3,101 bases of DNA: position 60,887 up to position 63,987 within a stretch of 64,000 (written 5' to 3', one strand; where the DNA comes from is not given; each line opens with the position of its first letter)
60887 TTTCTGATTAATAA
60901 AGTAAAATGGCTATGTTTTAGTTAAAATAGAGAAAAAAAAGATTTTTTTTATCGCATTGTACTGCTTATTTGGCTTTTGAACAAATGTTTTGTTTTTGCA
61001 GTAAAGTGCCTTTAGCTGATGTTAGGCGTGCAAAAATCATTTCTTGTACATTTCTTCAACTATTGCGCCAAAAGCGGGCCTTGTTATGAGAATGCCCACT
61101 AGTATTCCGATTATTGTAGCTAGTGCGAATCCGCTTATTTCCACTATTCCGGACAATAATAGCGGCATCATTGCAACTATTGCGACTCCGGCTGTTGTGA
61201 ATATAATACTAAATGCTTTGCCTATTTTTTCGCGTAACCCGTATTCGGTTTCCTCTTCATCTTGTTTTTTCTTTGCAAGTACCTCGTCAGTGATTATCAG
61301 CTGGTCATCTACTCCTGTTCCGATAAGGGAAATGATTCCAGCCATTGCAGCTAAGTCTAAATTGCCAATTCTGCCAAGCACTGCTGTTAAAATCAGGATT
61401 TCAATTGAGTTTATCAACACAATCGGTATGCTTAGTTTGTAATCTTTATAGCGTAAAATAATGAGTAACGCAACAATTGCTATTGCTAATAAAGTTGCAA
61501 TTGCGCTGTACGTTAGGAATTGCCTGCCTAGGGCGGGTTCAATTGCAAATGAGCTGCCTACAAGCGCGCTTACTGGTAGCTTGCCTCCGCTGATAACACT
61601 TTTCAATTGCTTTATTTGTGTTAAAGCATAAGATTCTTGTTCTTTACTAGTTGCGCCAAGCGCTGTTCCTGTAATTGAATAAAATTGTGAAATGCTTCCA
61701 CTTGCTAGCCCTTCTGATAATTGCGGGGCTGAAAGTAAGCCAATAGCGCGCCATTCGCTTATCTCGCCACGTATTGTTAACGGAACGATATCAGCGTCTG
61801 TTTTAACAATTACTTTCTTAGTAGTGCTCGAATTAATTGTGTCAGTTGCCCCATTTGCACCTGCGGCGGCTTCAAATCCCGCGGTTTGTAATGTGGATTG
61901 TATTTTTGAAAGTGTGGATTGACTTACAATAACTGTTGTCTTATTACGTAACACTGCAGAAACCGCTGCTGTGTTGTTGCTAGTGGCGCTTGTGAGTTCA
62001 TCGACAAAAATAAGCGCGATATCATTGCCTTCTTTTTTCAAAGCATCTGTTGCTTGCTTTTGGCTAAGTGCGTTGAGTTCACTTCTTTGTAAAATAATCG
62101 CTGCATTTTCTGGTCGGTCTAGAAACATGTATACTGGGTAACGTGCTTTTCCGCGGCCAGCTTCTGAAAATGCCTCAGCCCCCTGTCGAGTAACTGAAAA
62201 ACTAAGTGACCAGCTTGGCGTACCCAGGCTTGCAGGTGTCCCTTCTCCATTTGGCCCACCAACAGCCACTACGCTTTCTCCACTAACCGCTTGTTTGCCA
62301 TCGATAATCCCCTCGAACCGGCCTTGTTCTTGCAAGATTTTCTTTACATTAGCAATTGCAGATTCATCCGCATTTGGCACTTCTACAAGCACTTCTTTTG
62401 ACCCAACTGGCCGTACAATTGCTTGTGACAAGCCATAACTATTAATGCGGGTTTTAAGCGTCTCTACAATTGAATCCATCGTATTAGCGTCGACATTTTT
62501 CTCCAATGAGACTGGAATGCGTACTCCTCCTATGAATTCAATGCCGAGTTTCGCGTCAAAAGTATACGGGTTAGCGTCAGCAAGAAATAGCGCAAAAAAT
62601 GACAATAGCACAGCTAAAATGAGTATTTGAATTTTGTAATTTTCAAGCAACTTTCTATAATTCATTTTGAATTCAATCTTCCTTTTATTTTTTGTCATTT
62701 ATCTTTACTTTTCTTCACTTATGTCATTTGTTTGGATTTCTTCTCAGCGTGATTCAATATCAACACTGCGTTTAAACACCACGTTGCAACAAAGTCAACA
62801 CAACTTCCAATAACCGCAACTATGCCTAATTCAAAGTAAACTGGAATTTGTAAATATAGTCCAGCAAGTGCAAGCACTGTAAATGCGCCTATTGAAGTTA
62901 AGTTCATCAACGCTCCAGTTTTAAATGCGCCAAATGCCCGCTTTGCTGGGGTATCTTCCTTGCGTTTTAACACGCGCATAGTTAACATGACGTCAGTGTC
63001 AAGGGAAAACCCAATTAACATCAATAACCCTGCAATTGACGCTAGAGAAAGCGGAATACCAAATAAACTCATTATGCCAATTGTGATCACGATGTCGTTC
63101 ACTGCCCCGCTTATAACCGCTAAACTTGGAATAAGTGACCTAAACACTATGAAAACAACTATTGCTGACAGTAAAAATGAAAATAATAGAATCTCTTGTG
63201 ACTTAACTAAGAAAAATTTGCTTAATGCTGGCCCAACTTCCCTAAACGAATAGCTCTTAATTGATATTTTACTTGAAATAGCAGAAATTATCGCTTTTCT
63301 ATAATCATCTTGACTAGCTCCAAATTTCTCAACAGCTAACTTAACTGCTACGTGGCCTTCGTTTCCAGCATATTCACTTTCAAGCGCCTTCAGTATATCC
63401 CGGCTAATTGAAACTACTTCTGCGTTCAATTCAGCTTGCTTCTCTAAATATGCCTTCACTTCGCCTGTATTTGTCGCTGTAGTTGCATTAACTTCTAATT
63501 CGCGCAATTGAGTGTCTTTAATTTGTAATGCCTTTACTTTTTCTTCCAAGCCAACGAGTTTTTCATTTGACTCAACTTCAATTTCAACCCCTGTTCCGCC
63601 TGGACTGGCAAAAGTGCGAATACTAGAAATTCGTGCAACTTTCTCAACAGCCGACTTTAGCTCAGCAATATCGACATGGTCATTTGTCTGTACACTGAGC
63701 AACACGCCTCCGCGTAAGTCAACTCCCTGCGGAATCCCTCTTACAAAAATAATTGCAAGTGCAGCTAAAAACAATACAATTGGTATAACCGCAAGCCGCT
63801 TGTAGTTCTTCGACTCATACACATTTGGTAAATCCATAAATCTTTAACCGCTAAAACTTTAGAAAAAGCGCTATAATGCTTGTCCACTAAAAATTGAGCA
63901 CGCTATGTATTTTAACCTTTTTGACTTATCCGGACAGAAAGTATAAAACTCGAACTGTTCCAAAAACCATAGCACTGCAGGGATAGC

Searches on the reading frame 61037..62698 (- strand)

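Call 41: search_protein_families(library=pfam, proteins=[window:61037-62698:-], max_evalue=0.0001)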
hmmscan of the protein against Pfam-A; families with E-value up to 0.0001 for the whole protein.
window:61037-62698:- (553 aa): 2 families
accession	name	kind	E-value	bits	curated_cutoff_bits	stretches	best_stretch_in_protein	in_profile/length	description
PF02355.23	SecD_SecF_C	-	7.5e-15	55.3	20.5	1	380-537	15-173/189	Protein export membrane protein SecD/SecF, C-terminal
PF21760.3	SecD_1st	-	9e-07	28.7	27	1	74-126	1-51/60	Protein translocase subunit SecDF, P1 domain, N-terminal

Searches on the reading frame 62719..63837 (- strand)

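Call 34: search_protein_families(library=pfam, proteins=[window:62719-63837:-], max_evalue=0.001)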
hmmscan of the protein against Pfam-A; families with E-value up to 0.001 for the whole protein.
window:62719-63837:- (372 aa): 2 families
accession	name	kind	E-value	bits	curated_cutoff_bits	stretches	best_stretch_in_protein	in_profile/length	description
PF02355.23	SecD_SecF_C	-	7.2e-23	81.4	20.5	1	192-363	12-186/189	Protein export membrane protein SecD/SecF, C-terminal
PF07549.19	Sec_GG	-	9.5e-05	22.2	20.3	1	29-51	2-24/28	SecD/SecF GG Motif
